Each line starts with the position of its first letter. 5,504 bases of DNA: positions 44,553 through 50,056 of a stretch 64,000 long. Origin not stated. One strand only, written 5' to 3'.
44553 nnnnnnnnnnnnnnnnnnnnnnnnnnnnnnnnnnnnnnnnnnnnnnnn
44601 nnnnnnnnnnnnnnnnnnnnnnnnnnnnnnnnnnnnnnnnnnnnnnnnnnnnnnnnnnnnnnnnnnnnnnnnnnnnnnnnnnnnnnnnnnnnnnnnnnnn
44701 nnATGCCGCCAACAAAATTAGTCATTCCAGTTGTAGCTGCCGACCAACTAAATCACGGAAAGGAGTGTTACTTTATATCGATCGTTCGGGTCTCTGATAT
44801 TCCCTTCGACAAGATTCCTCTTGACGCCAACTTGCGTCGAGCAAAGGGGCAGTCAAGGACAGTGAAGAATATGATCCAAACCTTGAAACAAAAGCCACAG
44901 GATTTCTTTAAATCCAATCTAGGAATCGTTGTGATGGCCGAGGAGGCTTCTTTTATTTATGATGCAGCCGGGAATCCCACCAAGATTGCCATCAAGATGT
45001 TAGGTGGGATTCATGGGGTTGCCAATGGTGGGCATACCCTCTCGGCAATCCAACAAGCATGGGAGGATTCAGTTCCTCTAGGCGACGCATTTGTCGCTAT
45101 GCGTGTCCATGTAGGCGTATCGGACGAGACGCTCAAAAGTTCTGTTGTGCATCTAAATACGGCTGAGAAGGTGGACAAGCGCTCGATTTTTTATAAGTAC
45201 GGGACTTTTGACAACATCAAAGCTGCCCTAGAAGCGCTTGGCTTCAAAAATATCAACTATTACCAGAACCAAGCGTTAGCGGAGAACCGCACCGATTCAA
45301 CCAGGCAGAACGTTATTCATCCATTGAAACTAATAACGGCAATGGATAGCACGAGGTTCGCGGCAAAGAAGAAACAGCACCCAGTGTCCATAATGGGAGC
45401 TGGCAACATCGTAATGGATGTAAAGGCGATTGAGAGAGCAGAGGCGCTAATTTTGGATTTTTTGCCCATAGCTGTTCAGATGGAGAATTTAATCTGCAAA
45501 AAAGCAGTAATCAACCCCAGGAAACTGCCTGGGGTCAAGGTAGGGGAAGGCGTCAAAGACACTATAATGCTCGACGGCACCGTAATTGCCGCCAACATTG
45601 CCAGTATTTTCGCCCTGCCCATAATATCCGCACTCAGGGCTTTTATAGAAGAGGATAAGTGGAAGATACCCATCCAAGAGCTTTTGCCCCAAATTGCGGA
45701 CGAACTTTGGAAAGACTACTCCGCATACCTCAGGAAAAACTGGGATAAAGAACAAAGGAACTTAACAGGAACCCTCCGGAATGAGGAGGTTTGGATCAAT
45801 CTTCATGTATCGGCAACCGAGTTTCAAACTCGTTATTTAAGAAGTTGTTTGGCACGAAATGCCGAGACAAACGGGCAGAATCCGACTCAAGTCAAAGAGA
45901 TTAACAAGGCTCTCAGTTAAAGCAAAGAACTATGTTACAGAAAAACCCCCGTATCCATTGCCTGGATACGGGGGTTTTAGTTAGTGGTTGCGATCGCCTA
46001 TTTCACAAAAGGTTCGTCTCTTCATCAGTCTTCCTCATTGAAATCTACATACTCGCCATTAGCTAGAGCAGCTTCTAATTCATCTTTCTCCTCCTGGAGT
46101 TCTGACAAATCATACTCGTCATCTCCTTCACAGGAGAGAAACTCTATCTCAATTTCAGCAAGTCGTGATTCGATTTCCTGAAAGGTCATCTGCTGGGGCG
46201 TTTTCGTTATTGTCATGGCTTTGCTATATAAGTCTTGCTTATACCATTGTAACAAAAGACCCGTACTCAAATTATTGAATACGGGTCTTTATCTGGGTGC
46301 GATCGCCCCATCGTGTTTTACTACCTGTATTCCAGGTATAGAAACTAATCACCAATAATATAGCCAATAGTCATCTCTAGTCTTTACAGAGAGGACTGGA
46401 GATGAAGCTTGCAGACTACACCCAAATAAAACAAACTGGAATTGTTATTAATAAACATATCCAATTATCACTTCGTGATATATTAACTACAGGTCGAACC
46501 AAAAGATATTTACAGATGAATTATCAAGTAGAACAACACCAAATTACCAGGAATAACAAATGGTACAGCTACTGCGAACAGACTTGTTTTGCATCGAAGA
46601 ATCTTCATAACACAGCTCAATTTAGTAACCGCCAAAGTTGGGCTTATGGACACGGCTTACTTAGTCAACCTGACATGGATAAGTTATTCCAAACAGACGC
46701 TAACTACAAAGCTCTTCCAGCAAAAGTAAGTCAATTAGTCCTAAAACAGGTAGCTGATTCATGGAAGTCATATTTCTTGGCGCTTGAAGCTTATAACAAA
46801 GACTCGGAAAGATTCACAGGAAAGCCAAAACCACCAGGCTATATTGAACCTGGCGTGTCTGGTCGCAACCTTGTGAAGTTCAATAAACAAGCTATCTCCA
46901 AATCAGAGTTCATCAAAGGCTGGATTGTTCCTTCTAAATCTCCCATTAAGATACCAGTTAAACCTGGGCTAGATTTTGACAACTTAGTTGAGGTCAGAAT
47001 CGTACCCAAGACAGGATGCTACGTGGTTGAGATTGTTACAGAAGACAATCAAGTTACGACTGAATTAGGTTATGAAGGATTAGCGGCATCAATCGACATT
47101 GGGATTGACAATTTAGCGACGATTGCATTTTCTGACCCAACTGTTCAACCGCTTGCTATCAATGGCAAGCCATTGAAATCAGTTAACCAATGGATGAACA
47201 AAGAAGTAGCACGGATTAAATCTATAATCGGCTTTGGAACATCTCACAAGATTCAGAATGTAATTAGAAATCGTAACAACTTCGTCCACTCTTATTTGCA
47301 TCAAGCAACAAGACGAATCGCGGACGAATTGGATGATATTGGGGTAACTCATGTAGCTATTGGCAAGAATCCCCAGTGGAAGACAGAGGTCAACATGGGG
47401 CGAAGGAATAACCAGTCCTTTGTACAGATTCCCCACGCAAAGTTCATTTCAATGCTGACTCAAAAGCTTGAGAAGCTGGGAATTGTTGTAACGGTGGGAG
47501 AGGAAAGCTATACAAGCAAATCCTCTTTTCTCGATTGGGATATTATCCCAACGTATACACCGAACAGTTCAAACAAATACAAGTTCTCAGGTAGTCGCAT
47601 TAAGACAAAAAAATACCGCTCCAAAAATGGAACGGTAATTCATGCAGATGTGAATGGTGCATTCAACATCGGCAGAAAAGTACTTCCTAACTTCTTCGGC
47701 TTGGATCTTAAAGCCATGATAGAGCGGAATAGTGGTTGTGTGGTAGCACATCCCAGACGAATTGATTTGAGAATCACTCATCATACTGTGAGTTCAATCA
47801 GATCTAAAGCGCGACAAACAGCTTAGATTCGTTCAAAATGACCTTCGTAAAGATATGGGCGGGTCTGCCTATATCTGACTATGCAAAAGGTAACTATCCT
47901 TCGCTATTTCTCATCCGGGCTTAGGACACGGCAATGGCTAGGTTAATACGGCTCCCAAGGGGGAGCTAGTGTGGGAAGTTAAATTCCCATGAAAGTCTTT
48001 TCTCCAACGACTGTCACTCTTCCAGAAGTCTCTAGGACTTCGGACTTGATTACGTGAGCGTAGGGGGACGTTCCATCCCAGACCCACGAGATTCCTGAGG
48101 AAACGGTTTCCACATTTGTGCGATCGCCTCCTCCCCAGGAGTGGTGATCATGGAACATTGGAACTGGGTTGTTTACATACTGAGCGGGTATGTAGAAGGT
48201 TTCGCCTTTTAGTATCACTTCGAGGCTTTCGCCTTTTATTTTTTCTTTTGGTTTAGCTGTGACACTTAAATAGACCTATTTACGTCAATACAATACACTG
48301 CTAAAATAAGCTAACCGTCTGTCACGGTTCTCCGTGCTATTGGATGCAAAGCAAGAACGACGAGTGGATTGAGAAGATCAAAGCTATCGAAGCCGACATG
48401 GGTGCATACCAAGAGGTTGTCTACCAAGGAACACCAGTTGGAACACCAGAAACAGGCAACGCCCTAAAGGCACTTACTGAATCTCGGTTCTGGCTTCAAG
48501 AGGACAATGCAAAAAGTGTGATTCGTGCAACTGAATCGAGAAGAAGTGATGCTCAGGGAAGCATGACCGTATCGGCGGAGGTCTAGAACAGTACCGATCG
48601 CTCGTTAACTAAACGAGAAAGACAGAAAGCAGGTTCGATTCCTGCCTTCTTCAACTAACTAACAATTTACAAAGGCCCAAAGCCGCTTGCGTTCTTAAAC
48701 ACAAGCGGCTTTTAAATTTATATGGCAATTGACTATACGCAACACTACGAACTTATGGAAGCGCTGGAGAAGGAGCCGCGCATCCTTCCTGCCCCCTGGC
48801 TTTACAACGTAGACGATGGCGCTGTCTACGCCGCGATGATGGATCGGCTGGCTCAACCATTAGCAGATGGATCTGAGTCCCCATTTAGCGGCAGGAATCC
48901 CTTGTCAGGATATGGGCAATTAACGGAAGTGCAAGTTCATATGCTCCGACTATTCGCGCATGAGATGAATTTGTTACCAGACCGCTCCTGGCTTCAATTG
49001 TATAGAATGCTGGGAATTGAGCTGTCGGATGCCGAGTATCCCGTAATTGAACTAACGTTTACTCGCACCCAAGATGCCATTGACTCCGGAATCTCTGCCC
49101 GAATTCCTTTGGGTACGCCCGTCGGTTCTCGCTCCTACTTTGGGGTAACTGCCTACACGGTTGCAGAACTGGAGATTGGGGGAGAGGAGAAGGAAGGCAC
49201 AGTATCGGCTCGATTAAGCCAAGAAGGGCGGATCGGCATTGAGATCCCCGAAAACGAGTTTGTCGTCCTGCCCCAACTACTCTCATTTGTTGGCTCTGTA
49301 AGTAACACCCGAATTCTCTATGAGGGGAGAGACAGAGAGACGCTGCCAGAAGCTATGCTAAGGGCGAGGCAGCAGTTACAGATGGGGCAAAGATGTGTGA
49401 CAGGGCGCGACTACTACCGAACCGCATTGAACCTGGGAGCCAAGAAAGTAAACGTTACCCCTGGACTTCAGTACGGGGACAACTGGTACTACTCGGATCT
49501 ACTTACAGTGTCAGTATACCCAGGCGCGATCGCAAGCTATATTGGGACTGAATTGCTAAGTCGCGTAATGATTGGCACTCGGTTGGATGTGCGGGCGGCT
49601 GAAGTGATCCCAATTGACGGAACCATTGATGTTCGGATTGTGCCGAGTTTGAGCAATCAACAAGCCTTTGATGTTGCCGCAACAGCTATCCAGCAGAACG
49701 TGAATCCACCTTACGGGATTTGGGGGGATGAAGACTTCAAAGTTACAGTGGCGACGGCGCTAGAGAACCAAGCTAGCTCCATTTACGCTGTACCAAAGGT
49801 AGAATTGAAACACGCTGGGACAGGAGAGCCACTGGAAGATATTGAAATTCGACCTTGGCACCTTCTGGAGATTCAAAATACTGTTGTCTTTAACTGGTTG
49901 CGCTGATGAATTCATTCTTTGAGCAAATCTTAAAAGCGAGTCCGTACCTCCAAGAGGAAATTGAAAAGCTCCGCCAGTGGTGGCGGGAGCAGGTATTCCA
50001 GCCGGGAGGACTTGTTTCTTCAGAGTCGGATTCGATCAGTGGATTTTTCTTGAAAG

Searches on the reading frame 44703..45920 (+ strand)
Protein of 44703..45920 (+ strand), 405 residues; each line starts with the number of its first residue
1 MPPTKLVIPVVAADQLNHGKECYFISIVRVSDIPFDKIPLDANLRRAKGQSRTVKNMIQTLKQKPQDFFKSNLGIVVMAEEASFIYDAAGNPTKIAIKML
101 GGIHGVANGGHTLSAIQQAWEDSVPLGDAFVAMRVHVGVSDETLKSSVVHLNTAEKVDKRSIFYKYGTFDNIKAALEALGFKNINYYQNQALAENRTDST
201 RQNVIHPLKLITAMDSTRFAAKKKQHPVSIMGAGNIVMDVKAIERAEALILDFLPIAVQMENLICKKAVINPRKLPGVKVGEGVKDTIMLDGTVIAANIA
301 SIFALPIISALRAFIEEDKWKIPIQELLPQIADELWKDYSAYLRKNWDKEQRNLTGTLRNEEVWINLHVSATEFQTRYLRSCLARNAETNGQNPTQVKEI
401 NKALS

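Call 22: search_protein_families(library=pfam, proteins=[window:44703-45920:+], max_evalue=0.01)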
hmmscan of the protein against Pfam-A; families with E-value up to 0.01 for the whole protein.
window:44703-45920:+ (405 aa): 1 family
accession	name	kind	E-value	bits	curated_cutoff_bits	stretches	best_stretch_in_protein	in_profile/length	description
PF10592.14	AIPR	-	2.8e-18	67.1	25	1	40-341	1-298/308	AIPR protein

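Call 38: search_protein_families(library=padloc, proteins=[window:44703-45920:+], max_evalue=0.001)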
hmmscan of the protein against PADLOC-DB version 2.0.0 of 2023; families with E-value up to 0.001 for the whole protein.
window:44703-45920:+ (405 aa): 0 families

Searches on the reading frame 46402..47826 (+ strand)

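Call 22: search_protein_families(library=pfam, proteins=[window:46402-47826:+], max_evalue=0.01)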
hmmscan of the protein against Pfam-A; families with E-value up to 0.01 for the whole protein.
window:46402-47826:+ (474 aa): 2 families
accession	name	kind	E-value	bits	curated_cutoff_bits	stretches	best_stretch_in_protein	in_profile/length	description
PF01385.25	OrfB_IS605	-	1.3e-16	61.3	30.5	1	219-323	9-116/120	Probable transposase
PF07282.18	Cas12f1-like_TNB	-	2.8e-08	34.2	26.3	1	345-423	1-60/60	Cas12f1-like, TNB domain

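Call 23: search_protein_families(library=phrogs, proteins=[window:46402-47826:+], max_evalue=0.01)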
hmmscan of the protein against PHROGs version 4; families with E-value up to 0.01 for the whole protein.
window:46402-47826:+ (474 aa): 2 families
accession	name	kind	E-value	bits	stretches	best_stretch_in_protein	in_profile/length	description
phrog_506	-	integration and excision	3.7e-28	99.7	1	39-431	5-368/403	transposase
phrog_16792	-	unknown function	0.003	18.8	1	282-426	23-156/180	-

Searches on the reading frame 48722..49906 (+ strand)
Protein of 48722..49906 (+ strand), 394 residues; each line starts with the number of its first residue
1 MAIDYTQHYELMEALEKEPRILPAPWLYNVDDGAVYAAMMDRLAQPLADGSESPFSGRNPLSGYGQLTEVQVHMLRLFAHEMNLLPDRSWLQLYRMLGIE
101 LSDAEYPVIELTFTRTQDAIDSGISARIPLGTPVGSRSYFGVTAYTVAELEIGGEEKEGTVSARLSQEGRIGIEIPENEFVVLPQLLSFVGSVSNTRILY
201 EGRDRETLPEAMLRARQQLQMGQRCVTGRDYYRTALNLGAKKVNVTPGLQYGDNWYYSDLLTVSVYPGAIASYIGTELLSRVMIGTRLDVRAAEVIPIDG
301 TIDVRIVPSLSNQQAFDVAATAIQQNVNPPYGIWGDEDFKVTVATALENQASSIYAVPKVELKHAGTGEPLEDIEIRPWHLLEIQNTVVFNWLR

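Call 22: search_protein_families(library=pfam, proteins=[window:48722-49906:+], max_evalue=0.01)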
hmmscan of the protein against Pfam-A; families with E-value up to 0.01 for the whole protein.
window:48722-49906:+ (394 aa): 0 families

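Call 81: search_protein_families(library=phrogs, proteins=[window:48722-49906:+], max_evalue=0.001)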
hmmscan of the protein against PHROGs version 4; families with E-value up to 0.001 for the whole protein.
window:48722-49906:+ (394 aa): 1 family
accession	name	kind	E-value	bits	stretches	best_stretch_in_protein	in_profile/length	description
phrog_6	-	tail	5.3e-13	49.5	1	91-327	135-344/548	baseplate wedge subunit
